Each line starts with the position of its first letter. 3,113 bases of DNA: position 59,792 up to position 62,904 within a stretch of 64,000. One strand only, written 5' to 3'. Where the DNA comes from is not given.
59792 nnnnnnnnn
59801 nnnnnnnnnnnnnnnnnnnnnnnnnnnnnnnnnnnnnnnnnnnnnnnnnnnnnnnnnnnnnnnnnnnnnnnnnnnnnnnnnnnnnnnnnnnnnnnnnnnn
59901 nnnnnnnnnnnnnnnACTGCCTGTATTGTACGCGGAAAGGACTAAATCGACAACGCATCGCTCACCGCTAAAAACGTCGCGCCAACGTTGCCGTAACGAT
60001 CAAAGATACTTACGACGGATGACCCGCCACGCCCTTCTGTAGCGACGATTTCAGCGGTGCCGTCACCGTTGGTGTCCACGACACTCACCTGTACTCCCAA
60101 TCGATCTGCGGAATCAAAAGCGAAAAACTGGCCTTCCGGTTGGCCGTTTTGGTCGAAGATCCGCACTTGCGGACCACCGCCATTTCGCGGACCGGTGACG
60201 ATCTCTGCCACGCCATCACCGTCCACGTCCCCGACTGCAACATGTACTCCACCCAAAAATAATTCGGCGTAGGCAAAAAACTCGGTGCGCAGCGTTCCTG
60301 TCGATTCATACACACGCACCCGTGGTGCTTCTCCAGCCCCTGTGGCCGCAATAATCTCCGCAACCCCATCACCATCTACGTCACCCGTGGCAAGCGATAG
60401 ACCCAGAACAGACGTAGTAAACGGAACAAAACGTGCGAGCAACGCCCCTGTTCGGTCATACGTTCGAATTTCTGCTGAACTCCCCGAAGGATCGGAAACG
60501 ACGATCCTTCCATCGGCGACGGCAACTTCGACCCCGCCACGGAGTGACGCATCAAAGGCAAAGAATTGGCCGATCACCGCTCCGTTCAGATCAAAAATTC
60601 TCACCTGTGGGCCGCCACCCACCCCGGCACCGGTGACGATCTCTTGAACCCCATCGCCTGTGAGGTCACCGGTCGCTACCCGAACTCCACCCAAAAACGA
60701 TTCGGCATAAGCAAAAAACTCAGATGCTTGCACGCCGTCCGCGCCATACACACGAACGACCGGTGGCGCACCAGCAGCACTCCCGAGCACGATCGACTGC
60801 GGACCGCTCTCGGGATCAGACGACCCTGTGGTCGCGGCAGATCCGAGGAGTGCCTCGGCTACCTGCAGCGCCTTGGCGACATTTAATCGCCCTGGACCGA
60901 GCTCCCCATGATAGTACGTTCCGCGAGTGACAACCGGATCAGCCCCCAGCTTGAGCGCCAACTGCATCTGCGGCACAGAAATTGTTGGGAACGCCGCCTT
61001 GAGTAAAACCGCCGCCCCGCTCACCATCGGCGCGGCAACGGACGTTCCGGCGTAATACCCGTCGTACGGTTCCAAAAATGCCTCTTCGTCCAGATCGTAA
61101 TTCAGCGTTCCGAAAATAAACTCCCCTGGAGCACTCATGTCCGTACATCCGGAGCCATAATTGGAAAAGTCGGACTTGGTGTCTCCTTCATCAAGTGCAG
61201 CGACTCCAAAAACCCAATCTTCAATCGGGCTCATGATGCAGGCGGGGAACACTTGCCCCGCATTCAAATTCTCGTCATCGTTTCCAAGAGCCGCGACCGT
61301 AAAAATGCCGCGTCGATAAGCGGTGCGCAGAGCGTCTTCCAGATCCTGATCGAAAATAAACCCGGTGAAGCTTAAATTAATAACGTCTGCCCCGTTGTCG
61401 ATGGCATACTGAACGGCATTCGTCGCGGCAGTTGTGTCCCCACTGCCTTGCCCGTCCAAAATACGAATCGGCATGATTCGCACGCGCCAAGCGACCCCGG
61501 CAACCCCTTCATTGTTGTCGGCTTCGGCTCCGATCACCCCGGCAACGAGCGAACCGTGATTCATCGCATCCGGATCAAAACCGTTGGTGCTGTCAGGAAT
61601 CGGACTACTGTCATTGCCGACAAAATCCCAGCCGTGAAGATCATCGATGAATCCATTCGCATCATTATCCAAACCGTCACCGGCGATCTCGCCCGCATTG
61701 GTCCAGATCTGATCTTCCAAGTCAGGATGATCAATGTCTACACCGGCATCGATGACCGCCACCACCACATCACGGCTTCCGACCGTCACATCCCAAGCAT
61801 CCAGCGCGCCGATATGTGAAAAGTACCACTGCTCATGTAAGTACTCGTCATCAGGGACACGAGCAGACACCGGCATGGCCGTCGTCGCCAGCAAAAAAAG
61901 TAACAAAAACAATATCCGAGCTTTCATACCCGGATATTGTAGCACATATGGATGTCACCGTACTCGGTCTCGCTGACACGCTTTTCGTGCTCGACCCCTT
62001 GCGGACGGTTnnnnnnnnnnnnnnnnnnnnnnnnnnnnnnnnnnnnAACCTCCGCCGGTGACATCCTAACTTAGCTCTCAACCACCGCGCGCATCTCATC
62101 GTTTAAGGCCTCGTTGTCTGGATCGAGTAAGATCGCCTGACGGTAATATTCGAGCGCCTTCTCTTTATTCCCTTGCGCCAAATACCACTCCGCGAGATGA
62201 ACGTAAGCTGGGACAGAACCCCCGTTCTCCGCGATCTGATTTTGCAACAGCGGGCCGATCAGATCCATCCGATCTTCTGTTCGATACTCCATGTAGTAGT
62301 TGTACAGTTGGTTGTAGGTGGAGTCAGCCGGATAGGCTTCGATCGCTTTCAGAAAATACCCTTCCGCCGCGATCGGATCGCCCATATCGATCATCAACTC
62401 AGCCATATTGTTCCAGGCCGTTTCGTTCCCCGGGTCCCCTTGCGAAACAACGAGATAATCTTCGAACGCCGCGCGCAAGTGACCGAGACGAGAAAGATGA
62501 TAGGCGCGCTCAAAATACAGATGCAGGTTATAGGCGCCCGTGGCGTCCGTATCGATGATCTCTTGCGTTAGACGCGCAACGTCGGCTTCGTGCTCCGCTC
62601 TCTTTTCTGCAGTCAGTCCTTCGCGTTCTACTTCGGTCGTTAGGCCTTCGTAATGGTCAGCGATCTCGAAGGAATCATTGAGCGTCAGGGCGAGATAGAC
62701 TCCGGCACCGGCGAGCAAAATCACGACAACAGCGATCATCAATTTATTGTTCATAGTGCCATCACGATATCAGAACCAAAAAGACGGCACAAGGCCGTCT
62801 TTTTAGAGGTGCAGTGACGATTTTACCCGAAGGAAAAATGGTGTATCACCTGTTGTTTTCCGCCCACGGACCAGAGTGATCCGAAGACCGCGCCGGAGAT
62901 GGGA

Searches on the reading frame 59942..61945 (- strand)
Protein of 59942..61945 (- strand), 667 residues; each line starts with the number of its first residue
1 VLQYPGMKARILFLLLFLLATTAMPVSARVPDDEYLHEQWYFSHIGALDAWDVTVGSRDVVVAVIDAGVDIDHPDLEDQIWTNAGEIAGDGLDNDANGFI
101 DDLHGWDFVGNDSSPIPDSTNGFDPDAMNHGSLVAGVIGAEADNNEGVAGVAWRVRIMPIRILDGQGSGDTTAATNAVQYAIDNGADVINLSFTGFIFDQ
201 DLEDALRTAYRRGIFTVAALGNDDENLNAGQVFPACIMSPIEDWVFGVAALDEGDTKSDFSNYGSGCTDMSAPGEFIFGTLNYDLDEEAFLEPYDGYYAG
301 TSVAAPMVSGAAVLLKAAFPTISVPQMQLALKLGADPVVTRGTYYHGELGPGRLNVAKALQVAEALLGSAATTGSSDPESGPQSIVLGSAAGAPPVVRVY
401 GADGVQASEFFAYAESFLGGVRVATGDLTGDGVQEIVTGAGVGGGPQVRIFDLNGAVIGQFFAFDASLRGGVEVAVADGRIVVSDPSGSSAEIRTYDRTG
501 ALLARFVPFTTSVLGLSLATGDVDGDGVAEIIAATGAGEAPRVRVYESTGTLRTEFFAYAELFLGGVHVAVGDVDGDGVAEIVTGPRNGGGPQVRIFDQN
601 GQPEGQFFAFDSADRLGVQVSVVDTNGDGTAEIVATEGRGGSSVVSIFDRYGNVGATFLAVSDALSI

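Call 56: search_protein_families(library=pfam, proteins=[window:59942-61945:-], max_evalue=0.001)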
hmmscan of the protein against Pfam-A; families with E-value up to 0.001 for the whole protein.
window:59942-61945:- (667 aa): 3 families
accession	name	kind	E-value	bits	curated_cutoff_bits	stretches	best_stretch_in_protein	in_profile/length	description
PF00082.27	Peptidase_S8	-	2.9e-44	152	21.8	1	58-334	2-272/288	Subtilase family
PF01839.29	FG-GAP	-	2.9e-17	62.6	22.1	2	515-538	2-25/37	FG-GAP repeat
PF13517.12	FG-GAP_3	-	7.4e-14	52.5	26.9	2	522-583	1-60/61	FG-GAP-like repeat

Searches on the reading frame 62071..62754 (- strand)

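Call 92: search_protein_families(library=pfam, proteins=[window:62071-62754:-], max_evalue=0.0001)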
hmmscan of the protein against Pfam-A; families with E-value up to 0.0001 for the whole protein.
window:62071-62754:- (227 aa): 12 families
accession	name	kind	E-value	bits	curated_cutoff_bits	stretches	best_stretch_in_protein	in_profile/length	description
PF07719.23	TPR_2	-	3.7e-14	52.1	27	1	183-214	3-34/34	Tetratricopeptide repeat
PF13181.12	TPR_8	-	6e-12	45.2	25.7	1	182-214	2-34/34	Tetratricopeptide repeat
PF14559.12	TPR_19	-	5.4e-11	43.1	25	1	168-216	12-60/68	Tetratricopeptide repeat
PF13428.12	TPR_14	-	3.4e-10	40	23.5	1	183-217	3-37/44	Tetratricopeptide repeat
PF00515.34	TPR_1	-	4.8e-10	39.3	27.8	1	183-214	3-34/34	Tetratricopeptide repeat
PF13424.12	TPR_12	-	9.9e-09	35.7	30.1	0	182-208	46-72/77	Tetratricopeptide repeat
PF13176.12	TPR_7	-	5.6e-07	29.6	27.9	1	183-214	1-32/36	Tetratricopeptide repeat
PF13429.12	TPR_15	-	1.7e-06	28.1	26.2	1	144-219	107-184/280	Tetratricopeptide repeat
PF13174.12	TPR_6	-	2.2e-06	28.4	26.3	0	183-213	2-32/33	Tetratricopeptide repeat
PF13374.12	TPR_10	-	1.2e-05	25.6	27.5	0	184-208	5-29/42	Tetratricopeptide repeat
PF13414.12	TPR_11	-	2.1e-05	24.6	26.8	0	191-215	4-28/42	TPR repeat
PF13431.12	TPR_17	-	4.5e-05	23.8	24.4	0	107-131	9-33/34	Tetratricopeptide repeat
